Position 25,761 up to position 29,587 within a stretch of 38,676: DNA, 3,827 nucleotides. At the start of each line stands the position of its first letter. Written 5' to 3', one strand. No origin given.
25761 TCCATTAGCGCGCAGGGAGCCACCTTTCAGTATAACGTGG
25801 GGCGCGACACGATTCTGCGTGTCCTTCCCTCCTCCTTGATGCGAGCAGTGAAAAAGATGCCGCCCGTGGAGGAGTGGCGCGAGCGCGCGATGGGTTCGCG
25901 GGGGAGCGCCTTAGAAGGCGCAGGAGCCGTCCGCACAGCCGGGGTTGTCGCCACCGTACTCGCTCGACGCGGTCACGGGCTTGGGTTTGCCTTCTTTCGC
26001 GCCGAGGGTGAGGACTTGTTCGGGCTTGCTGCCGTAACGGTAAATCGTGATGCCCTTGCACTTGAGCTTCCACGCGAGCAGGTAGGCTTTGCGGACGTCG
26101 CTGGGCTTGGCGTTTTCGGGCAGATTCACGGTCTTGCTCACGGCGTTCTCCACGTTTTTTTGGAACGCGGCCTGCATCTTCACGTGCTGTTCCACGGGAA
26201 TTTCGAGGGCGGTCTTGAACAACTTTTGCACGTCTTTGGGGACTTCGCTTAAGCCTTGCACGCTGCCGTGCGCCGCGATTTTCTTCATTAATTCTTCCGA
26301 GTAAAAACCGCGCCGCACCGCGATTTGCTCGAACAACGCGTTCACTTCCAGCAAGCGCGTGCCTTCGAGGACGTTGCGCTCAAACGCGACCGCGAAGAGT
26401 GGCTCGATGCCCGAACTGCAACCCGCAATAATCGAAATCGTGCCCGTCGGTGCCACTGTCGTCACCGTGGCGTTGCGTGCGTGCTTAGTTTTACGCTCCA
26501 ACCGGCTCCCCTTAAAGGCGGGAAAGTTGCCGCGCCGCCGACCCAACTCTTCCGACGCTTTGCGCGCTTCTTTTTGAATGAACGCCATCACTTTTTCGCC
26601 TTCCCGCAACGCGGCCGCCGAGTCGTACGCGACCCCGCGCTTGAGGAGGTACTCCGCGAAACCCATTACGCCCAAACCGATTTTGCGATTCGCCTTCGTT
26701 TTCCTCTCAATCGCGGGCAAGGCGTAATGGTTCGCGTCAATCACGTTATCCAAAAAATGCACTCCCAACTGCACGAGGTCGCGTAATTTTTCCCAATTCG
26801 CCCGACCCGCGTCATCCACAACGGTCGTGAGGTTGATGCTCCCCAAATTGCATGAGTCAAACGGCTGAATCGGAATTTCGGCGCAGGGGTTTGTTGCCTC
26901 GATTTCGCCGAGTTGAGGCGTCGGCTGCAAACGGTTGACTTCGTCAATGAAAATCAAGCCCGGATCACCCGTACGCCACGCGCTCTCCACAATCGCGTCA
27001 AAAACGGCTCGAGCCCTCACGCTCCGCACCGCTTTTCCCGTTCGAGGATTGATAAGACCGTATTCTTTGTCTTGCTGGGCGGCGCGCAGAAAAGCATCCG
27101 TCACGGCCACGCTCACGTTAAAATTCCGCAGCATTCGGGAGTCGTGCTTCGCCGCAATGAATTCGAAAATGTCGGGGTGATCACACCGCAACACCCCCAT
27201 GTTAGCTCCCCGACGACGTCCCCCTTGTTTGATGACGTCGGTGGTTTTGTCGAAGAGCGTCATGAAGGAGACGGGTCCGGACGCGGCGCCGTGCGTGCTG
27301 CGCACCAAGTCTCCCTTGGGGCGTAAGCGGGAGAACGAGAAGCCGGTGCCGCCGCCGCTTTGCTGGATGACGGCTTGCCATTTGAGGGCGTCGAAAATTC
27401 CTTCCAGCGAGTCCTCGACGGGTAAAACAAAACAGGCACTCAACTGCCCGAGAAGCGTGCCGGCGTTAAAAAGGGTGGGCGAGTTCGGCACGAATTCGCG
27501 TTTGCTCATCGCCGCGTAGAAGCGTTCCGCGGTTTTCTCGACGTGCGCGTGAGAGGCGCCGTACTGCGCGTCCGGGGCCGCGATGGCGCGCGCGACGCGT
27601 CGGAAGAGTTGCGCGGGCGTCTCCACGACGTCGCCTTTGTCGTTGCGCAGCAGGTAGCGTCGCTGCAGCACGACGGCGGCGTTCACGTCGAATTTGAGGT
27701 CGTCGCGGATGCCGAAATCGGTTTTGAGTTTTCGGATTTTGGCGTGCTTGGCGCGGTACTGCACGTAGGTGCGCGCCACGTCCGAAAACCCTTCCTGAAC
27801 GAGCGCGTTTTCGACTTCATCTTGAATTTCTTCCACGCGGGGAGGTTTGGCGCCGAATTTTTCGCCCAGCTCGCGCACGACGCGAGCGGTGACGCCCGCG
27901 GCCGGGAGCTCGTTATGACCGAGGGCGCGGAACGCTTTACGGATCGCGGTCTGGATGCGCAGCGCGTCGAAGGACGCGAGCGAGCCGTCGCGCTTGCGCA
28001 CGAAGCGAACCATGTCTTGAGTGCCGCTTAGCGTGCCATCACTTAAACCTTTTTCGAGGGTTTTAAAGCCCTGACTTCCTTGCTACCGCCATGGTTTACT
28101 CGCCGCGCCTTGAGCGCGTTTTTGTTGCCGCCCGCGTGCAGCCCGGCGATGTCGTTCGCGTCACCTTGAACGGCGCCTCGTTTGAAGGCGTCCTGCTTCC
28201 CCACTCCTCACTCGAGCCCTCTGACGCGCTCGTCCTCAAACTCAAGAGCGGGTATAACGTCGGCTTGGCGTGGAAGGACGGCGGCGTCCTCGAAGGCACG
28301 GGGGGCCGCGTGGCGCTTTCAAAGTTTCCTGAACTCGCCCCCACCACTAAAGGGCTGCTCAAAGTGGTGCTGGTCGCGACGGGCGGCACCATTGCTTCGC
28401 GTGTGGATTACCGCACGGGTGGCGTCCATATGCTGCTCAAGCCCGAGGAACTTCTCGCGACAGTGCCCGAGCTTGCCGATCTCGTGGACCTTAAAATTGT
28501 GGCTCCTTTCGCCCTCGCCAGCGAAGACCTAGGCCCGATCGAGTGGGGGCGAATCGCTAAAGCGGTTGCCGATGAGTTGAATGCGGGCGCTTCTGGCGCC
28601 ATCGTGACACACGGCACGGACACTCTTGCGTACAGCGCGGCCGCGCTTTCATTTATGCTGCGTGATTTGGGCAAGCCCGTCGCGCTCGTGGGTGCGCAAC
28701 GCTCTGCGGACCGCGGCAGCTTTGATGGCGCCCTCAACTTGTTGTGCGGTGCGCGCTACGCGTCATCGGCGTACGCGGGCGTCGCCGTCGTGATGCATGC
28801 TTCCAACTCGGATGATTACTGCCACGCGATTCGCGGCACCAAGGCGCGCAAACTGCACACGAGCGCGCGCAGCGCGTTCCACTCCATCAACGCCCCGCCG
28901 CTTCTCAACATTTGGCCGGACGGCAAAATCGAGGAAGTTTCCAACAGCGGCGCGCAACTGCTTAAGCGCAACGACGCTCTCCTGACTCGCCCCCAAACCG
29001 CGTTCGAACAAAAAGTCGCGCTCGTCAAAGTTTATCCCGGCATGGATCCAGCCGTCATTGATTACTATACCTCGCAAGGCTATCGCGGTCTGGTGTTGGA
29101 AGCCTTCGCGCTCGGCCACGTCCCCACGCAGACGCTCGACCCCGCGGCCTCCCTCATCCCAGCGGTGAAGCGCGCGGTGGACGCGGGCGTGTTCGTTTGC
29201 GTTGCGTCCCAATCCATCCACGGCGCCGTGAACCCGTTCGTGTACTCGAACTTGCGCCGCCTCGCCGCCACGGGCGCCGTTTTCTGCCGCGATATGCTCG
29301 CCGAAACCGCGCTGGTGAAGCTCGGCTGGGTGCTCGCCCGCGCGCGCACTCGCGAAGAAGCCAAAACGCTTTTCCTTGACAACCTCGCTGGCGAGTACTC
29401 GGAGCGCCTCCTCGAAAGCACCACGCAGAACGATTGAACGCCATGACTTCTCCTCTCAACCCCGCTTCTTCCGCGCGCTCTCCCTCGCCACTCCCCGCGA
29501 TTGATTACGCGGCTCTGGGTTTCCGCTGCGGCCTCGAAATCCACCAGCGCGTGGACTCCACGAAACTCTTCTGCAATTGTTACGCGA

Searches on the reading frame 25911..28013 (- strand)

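Call 9: search_protein_families(library=pfam, proteins=[window:25911-28013:-], max_evalue=0.001)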
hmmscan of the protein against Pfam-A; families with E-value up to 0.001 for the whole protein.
window:25911-28013:- (700 aa): 3 families
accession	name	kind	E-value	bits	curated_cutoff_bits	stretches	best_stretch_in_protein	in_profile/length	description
PF02867.20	Ribonuc_red_lgC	-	2e-135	452.8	23.9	2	192-511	1-350/523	Ribonucleotide reductase, barrel domain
PF00317.26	Ribonuc_red_lgN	-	1.3e-25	89.7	28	1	107-187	2-75/77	Ribonucleotide reductase, all-alpha domain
PF03477.21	ATP-cone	-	5.5e-18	65.7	25.8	1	4-91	2-87/88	ATP cone domain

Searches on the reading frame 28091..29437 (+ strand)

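Call 9: search_protein_families(library=pfam, proteins=[window:28091-29437:+], max_evalue=0.001)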
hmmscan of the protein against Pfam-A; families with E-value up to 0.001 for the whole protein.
window:28091-29437:+ (448 aa): 3 families
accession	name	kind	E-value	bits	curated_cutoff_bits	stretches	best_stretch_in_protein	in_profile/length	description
PF00710.25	Asparaginase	-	1.7e-52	178.2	22.5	1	91-276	1-181/193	Asparaginase, N-terminal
PF17763.6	Asparaginase_C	-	1.6e-26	92.9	34.6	1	308-428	1-114/114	Glutaminase/Asparaginase C-terminal domain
PF18195.6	GatD_N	-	7.3e-14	51.3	25.7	1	17-63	2-48/54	GatD N-terminal domain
